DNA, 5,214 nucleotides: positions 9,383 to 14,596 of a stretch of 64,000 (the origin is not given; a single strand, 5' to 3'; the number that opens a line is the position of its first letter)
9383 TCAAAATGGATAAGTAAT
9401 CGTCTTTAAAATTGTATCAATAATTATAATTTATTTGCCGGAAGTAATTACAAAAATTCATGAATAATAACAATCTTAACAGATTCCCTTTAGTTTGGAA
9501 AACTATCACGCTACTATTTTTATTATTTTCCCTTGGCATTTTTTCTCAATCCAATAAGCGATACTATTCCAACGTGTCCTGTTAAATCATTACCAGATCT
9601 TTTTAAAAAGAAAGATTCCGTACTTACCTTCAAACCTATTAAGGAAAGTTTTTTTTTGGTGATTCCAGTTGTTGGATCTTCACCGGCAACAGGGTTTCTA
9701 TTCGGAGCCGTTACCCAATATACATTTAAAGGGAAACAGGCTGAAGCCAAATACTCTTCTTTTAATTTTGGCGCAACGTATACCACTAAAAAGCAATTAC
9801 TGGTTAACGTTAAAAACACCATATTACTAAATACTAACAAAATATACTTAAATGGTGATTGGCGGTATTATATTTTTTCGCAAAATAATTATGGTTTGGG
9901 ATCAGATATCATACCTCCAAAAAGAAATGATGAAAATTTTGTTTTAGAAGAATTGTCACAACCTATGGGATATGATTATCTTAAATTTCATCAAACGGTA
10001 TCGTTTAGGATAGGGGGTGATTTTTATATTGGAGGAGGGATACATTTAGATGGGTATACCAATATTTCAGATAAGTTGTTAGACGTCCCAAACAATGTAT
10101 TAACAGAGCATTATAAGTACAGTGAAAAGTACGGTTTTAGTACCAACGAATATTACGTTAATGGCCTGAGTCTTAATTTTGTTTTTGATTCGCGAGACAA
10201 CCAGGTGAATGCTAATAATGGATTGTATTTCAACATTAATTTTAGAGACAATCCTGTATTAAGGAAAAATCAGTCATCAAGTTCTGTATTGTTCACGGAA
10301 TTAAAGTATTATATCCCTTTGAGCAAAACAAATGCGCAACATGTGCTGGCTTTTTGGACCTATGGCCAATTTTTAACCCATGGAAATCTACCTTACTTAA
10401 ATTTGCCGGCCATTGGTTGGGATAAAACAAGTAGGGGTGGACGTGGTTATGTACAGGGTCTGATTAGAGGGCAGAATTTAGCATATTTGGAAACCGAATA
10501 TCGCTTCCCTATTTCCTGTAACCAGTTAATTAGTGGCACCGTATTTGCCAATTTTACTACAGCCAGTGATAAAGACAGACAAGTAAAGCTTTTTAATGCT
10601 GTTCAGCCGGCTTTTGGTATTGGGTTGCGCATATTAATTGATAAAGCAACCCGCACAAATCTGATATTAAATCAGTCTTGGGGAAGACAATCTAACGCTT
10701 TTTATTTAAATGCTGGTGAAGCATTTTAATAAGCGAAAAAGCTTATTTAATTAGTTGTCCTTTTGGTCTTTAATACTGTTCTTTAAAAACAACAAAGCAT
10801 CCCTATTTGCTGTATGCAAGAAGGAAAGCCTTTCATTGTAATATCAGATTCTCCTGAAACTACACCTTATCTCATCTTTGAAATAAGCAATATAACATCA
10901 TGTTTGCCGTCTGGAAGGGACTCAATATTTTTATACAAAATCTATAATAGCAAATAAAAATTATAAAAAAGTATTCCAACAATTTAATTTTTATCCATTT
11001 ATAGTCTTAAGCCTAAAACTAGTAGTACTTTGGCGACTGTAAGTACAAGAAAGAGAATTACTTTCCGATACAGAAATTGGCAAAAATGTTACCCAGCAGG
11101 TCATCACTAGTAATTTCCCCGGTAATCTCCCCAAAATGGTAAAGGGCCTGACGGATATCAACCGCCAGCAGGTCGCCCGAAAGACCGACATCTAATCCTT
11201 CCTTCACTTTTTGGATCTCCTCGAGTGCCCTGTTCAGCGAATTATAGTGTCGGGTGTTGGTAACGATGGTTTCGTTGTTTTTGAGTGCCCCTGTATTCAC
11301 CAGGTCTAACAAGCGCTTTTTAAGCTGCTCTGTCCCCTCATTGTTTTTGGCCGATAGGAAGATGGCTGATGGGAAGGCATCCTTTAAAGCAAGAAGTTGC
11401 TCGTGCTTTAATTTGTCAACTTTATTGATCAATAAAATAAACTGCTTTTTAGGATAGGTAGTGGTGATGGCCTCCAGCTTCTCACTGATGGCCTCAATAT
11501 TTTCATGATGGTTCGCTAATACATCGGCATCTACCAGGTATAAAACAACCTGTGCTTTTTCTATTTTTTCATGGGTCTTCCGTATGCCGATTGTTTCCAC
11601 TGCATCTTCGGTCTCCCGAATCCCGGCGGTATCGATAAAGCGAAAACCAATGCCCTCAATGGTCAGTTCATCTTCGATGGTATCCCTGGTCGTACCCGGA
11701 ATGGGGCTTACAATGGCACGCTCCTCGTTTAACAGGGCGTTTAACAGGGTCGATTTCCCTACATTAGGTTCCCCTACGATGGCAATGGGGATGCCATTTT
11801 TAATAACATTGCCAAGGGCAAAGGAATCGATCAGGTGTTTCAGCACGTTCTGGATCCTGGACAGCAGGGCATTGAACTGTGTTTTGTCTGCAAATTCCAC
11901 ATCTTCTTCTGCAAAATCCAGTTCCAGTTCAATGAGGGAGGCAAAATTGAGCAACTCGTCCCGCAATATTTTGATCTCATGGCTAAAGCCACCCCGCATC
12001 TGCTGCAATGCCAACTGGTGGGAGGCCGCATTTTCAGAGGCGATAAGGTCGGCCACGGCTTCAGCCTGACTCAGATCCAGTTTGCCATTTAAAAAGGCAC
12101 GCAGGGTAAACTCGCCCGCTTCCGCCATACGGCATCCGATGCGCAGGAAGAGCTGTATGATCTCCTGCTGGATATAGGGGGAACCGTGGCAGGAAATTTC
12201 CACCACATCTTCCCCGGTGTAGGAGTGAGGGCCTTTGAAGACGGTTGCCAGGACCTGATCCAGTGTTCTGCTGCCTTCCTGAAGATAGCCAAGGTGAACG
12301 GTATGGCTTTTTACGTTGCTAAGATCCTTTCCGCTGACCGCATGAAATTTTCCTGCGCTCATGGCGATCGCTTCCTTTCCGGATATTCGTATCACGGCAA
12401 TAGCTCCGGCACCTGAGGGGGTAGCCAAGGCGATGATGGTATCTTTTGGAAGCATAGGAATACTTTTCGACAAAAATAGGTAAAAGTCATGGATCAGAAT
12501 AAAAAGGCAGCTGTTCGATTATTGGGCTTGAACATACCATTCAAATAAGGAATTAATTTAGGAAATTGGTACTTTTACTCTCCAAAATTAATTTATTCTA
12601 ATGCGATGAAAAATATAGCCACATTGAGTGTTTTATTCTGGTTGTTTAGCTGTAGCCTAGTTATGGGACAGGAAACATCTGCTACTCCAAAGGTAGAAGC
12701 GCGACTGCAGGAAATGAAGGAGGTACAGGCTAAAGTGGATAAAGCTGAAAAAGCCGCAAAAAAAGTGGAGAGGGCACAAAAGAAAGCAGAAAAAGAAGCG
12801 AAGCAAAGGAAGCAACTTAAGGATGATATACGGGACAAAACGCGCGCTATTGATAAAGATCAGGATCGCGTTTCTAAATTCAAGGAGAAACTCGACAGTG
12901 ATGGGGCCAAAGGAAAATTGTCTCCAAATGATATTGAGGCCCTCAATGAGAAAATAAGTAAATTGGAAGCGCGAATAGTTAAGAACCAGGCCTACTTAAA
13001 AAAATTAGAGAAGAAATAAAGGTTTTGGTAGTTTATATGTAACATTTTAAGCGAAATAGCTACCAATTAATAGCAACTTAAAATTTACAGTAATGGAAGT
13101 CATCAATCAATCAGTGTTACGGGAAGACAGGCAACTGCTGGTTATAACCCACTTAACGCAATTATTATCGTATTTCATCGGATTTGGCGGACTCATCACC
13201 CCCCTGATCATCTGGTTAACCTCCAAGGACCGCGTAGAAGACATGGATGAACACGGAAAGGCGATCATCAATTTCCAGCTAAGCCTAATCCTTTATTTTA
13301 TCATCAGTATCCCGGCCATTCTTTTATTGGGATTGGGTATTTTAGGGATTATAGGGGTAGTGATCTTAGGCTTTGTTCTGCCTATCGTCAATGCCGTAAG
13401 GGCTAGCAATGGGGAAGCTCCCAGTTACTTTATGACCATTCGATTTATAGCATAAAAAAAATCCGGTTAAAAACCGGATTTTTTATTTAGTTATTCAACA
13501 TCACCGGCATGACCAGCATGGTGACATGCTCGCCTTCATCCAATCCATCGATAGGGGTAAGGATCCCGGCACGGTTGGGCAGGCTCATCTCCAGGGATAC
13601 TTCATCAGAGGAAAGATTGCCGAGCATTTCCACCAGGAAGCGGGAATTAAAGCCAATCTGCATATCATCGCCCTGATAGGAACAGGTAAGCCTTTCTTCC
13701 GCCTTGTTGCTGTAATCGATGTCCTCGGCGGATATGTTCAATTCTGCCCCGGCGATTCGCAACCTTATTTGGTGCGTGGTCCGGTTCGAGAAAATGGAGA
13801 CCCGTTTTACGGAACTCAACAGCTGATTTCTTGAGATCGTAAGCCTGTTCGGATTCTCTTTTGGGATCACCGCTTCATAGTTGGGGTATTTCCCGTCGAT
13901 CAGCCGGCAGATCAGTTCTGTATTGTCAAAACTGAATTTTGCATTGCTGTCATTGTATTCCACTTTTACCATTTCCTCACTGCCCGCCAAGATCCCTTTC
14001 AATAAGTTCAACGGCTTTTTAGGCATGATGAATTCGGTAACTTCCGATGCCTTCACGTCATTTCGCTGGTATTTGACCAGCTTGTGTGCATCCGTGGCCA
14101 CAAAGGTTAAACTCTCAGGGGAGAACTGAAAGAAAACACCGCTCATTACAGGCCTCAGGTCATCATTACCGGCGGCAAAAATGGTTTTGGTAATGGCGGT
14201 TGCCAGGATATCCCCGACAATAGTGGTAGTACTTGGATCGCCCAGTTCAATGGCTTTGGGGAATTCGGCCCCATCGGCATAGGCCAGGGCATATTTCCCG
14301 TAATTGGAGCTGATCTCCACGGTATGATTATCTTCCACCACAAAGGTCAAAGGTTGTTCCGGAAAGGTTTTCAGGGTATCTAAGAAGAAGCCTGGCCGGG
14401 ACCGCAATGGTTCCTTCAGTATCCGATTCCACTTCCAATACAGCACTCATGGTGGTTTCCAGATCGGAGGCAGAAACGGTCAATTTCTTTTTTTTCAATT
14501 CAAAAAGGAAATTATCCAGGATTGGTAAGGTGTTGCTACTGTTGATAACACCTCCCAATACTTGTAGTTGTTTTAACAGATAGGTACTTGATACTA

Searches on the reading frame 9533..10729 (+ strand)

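Call 61: search_protein_families(library=pfam, proteins=[window:9533-10729:+], max_evalue=0.0001)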
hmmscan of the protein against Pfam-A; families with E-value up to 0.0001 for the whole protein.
window:9533-10729:+ (398 aa): 1 family
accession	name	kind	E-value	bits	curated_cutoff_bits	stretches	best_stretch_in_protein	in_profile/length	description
PF01103.29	Omp85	-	6.7e-06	26.3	24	1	203-367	108-291/325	Omp85 superfamily domain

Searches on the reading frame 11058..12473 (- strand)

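Call 61: search_protein_families(library=pfam, proteins=[window:11058-12473:-], max_evalue=0.0001)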
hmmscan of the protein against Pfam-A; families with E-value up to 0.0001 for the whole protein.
window:11058-12473:- (471 aa): 11 families
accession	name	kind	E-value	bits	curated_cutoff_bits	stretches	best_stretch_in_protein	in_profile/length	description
PF12631.12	MnmE_helical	-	1.1e-53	183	40.1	1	134-468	1-211/211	MnmE helical domain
PF10396.14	TrmE_N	-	3.3e-41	140.6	29.8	1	12-131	1-117/117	GTP-binding protein TrmE N-terminus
PF01926.29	MMR_HSR1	-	1.6e-28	99.5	21.9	1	230-351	2-113/113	50S ribosome-binding GTPase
PF02421.24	FeoB_N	-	2.9e-10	40.3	27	1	230-386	3-154/156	Ferrous iron transport protein B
PF00350.29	Dynamin_N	-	5.5e-08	33.5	27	0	230-263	1-34/168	Dynamin family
PF03193.22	RsgA_GTPase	-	4.2e-06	27.1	30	0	222-287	102-170/174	RsgA GTPase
PF04670.18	Gtr1_RagA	-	1.3e-05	25.2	22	1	234-364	6-133/232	Gtr1/RagA G protein conserved region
PF00009.33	GTP_EFTU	-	2.1e-05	24.6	26.5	0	276-371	70-150/188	Elongation factor Tu GTP binding domain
PF16897.10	MMR_HSR1_Xtn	-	2.8e-05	24.5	35.2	1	311-389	27-101/106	C-terminal region of MMR_HSR1 domain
PF00025.27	Arf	-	5.6e-05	23.1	22.3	0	228-358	15-131/174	ADP-ribosylation factor family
PF00625.27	Guanylate_kin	-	9.2e-05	22.7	25.2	0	229-410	4-157/182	Guanylate kinase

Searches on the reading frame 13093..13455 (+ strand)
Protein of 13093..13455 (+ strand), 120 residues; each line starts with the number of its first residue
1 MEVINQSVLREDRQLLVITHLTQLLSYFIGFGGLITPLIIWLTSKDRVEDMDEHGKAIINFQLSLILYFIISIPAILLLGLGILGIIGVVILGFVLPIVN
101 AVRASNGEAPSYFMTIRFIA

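Call 62: search_protein_families(library=pfam, proteins=[window:13093-13455:+], max_evalue=0.0001)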
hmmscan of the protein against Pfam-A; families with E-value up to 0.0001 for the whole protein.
window:13093-13455:+ (120 aa): 1 family
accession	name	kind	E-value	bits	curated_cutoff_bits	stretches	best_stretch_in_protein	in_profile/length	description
PF09685.15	DUF4870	-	2.2e-34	118.1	25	1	12-119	1-107/107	Domain of unknown function (DUF4870)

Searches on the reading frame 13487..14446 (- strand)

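Call 62: search_protein_families(library=pfam, proteins=[window:13487-14446:-], max_evalue=0.0001)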
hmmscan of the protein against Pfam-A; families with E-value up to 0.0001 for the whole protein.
window:13487-14446:- (319 aa): 3 families
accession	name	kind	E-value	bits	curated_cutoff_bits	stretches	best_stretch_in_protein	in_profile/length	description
PF02767.21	DNA_pol3_beta_2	-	4e-22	79.1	27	1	78-189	4-116/116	DNA polymerase III beta subunit, central domain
PF02768.20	DNA_pol3_beta_3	-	5.6e-21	75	27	1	193-299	3-108/121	DNA polymerase III beta subunit, C-terminal domain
PF00712.24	DNA_pol3_beta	-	1.5e-10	41.7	24.4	0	202-288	3-92/120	DNA polymerase III beta subunit, N-terminal domain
